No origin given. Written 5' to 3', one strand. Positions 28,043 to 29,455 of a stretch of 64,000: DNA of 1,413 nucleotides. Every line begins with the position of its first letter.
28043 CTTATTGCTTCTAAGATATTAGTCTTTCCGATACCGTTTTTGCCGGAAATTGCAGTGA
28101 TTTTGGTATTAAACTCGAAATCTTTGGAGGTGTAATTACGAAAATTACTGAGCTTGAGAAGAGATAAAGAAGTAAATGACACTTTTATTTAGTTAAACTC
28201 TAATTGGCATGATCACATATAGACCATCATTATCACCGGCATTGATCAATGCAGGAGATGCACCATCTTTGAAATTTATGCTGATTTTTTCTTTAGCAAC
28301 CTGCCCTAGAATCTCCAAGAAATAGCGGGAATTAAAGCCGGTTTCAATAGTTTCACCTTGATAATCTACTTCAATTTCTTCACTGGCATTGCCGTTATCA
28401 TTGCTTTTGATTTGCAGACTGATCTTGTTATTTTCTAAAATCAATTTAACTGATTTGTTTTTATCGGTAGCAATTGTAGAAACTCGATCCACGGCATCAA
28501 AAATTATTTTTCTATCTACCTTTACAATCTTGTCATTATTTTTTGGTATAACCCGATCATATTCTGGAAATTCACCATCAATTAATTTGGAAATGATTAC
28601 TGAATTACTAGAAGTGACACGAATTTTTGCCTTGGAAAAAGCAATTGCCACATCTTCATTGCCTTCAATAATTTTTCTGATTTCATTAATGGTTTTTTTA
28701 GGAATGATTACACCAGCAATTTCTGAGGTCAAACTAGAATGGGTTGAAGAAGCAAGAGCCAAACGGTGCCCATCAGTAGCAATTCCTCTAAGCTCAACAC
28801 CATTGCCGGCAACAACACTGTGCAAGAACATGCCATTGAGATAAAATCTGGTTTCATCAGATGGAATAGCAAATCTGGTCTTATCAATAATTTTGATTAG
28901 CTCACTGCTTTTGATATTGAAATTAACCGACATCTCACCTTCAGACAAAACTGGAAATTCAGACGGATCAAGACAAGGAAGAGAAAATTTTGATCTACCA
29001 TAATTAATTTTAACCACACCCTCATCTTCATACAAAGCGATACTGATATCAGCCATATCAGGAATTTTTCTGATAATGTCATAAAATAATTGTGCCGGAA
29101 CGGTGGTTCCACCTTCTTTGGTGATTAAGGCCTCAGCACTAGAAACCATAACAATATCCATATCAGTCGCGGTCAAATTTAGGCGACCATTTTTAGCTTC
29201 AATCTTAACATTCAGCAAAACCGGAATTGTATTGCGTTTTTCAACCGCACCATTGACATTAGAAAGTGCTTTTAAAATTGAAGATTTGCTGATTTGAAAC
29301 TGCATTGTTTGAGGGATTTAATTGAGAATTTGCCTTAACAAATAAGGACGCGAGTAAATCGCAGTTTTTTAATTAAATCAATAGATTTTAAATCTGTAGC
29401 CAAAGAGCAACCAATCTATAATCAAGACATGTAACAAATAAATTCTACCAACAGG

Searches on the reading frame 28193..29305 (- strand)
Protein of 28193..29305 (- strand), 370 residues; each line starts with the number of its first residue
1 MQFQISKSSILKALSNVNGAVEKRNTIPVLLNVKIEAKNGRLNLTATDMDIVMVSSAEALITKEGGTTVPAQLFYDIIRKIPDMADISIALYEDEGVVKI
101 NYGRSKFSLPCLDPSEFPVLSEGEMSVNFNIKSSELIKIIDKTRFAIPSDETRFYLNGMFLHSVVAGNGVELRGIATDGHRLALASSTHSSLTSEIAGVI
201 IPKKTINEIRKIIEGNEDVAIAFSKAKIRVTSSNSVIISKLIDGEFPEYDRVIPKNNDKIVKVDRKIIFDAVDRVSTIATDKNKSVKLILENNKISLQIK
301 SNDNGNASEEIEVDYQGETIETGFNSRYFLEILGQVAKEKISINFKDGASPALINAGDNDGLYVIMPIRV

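Call 37: search_protein_families(library=pfam, proteins=[window:28193-29305:-], max_evalue=0.00001)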
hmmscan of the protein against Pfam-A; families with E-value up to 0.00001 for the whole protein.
window:28193-29305:- (370 aa): 3 families
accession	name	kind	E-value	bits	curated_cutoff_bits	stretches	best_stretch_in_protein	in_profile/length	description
PF00712.24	DNA_pol3_beta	-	3.5e-37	127.7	24.4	1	1-120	1-119/120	DNA polymerase III beta subunit, N-terminal domain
PF02767.21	DNA_pol3_beta_2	-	1.2e-35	122.8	27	1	131-248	2-116/116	DNA polymerase III beta subunit, central domain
PF02768.20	DNA_pol3_beta_3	-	8.6e-32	109.9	27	1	251-369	2-121/121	DNA polymerase III beta subunit, C-terminal domain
